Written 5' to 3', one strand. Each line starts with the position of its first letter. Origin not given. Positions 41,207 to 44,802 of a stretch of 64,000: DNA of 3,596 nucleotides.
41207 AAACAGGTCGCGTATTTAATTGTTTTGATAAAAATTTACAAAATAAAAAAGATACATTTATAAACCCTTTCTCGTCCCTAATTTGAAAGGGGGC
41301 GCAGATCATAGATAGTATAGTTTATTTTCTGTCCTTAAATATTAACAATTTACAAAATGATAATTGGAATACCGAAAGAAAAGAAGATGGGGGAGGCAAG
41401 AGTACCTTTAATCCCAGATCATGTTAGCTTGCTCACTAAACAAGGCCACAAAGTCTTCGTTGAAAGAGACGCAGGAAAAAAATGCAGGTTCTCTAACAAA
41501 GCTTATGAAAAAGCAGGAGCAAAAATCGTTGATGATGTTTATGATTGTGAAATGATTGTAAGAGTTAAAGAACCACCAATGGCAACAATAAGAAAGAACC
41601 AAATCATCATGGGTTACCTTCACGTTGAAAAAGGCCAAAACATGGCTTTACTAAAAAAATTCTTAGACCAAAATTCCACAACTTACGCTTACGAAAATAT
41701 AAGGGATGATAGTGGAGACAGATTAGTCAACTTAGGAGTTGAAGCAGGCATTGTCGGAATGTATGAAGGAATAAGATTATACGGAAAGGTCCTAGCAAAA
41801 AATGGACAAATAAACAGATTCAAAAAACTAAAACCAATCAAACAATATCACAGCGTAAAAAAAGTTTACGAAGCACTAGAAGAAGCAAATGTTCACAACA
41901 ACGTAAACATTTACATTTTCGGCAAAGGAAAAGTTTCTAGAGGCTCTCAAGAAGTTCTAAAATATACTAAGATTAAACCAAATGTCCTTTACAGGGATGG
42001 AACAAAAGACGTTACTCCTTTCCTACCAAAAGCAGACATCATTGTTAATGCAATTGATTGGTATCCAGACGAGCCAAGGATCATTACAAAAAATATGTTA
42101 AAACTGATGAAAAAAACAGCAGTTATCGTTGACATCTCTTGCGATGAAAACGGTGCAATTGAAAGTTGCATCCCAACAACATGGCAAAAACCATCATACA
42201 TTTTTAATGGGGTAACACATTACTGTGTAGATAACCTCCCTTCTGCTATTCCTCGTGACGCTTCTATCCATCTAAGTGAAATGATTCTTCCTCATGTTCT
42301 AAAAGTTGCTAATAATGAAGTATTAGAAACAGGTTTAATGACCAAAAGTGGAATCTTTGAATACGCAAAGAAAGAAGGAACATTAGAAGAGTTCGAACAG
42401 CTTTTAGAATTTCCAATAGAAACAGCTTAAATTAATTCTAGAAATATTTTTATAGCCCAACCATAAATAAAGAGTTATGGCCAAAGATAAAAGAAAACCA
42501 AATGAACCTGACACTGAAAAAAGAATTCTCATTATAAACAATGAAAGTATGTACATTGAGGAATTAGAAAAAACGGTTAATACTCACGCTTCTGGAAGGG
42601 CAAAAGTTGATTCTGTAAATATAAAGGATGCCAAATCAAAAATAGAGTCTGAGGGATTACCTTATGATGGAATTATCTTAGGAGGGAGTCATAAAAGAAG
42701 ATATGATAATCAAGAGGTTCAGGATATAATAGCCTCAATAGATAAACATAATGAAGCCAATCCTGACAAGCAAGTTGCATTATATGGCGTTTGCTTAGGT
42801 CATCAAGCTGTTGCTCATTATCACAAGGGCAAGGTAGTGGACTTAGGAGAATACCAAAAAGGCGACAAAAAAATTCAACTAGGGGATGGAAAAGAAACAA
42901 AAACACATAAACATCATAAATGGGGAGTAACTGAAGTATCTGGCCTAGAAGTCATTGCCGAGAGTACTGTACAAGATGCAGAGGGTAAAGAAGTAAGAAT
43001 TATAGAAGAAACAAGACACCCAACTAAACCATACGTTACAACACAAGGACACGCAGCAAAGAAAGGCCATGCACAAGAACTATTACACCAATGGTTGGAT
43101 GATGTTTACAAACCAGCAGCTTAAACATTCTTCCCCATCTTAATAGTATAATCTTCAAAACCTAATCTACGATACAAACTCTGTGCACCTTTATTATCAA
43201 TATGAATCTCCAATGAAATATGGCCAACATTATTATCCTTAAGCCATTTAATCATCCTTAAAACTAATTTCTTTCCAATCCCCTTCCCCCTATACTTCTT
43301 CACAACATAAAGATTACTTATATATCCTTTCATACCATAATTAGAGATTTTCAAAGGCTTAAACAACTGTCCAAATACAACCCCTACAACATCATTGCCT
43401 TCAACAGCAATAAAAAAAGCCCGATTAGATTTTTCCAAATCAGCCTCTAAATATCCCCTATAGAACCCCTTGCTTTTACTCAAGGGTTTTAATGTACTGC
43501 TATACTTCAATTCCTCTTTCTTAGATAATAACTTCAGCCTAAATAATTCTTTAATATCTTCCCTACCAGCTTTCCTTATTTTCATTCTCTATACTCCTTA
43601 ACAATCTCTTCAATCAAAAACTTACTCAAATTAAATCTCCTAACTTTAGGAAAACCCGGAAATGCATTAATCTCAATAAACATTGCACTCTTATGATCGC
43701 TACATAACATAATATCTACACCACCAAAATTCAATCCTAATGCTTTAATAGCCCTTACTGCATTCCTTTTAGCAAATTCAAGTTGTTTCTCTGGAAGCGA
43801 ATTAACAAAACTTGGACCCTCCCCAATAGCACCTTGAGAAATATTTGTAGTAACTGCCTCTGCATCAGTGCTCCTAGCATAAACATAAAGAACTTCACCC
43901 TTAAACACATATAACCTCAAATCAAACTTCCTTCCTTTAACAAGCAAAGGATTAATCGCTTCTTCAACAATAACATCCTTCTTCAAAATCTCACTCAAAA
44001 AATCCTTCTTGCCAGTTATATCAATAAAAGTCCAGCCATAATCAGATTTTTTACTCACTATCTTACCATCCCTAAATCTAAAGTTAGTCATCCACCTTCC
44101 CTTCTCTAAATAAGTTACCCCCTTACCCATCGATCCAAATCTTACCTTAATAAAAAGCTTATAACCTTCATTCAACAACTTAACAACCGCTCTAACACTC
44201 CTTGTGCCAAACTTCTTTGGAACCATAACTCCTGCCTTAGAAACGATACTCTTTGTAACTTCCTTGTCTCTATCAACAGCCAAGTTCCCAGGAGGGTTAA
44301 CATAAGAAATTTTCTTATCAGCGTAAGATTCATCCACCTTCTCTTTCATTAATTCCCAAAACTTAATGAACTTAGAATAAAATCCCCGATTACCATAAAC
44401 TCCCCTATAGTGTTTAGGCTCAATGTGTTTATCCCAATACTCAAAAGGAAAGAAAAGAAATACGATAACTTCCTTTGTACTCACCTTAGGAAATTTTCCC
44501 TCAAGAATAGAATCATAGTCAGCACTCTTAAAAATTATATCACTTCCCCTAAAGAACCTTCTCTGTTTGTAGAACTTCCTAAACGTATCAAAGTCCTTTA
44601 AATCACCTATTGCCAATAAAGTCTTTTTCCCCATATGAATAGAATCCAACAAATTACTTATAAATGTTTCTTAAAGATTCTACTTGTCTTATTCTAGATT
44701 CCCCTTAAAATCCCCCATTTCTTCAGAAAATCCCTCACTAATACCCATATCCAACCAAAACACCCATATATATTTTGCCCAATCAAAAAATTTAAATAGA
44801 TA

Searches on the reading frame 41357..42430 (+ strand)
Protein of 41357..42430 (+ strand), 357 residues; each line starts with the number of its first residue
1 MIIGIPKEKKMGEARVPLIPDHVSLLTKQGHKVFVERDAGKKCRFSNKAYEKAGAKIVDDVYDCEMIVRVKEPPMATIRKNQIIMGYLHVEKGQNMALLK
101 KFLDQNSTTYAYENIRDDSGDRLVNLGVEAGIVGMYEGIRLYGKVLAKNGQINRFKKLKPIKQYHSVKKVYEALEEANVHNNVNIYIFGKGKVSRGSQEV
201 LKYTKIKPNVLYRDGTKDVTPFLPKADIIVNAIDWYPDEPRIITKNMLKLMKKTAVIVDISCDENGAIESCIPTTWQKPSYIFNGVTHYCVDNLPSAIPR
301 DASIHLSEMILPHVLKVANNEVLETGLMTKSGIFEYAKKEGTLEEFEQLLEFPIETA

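Call 16: search_protein_families(library=pfam, proteins=[window:41357-42430:+], max_evalue=0.001)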
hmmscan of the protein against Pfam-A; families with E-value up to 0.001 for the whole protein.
window:41357-42430:+ (357 aa): 3 families
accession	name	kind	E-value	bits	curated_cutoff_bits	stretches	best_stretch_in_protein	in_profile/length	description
PF05222.21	AlaDh_PNT_N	-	1.4e-34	119.6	30.4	1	4-132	1-135/136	Alanine dehydrogenase/PNT, N-terminal domain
PF01262.27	AlaDh_PNT_C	-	1.6e-24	86.9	23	1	215-322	82-190/214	Alanine dehydrogenase/PNT, C-terminal domain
PF02826.25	2-Hacid_dh_C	-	0.00047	20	25.1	1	217-261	83-127/178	D-isomer specific 2-hydroxyacid dehydrogenase, NAD binding domain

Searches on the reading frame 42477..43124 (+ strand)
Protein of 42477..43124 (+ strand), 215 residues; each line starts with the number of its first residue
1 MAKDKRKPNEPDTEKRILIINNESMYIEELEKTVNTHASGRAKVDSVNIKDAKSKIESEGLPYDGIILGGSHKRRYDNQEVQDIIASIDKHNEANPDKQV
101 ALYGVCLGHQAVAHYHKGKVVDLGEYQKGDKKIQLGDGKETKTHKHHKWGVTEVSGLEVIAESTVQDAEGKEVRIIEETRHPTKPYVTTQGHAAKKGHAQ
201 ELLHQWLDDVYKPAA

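Call 90: search_protein_families(library=pfam, proteins=[window:42477-43124:+], max_evalue=0.0001)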
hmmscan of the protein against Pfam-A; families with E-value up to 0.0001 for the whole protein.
window:42477-43124:+ (215 aa): 1 family
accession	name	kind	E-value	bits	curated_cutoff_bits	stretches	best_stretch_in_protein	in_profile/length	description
PF00117.34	GATase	-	1.5e-12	48.1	22.8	1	20-192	3-170/190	Glutamine amidotransferase class-I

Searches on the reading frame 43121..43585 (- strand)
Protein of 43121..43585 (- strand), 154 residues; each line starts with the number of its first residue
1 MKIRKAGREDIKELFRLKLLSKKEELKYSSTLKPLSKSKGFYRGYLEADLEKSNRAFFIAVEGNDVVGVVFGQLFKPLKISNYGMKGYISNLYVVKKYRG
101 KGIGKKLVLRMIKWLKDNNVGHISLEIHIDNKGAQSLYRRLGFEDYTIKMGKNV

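Call 90: search_protein_families(library=pfam, proteins=[window:43121-43585:-], max_evalue=0.0001)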
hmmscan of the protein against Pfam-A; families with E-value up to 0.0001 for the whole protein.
window:43121-43585:- (154 aa): 6 families
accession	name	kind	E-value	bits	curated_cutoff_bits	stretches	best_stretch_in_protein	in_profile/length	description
PF00583.31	Acetyltransf_1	-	2e-19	70.4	20.7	1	43-143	23-116/116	Acetyltransferase (GNAT) family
PF13508.13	Acetyltransf_7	-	5e-14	52.9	27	1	54-144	2-83/84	Acetyltransferase (GNAT) domain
PF13673.13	Acetyltransf_10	-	3.8e-13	50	23.6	1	46-146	22-110/128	Acetyltransferase (GNAT) domain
PF08445.16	FR47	-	2.2e-09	37.6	22.1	1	86-146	21-80/86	FR47-like protein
PF13302.13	Acetyltransf_3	-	1e-08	36.4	25.4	1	3-144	4-138/138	Acetyltransferase (GNAT) domain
PF13420.13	Acetyltransf_4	-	4.4e-05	24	24.3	1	3-144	1-135/155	Acetyltransferase (GNAT) domain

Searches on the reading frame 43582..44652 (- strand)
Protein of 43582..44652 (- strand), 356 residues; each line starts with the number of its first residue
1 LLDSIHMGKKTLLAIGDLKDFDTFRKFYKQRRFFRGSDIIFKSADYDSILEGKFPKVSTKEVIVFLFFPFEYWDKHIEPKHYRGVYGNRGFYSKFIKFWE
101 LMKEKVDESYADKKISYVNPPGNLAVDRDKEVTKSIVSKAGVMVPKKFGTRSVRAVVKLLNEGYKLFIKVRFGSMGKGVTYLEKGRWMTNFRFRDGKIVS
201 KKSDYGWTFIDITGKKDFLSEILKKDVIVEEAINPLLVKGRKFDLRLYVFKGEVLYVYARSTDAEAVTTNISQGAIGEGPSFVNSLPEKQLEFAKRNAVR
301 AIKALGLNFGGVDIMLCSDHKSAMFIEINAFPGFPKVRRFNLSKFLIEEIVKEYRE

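Call 90: search_protein_families(library=pfam, proteins=[window:43582-44652:-], max_evalue=0.0001)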
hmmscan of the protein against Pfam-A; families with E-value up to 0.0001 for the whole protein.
window:43582-44652:- (356 aa): 4 families
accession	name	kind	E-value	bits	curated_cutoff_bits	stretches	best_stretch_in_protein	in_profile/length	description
PF14398.11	ATPgrasp_YheCD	-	1.9e-12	47.5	26.8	1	144-335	29-230/255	YheC/D like ATP-grasp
PF14397.11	ATPgrasp_ST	-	2.4e-08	34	31.4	1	115-277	7-173/278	Sugar-transfer associated ATP-grasp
PF03133.20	TTL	-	1.5e-07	31.4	20.1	0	219-253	91-127/292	Tubulin-tyrosine ligase family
PF08443.16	RimK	-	1.5e-06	28.4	21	1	223-339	72-174/188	RimK-like ATP-grasp domain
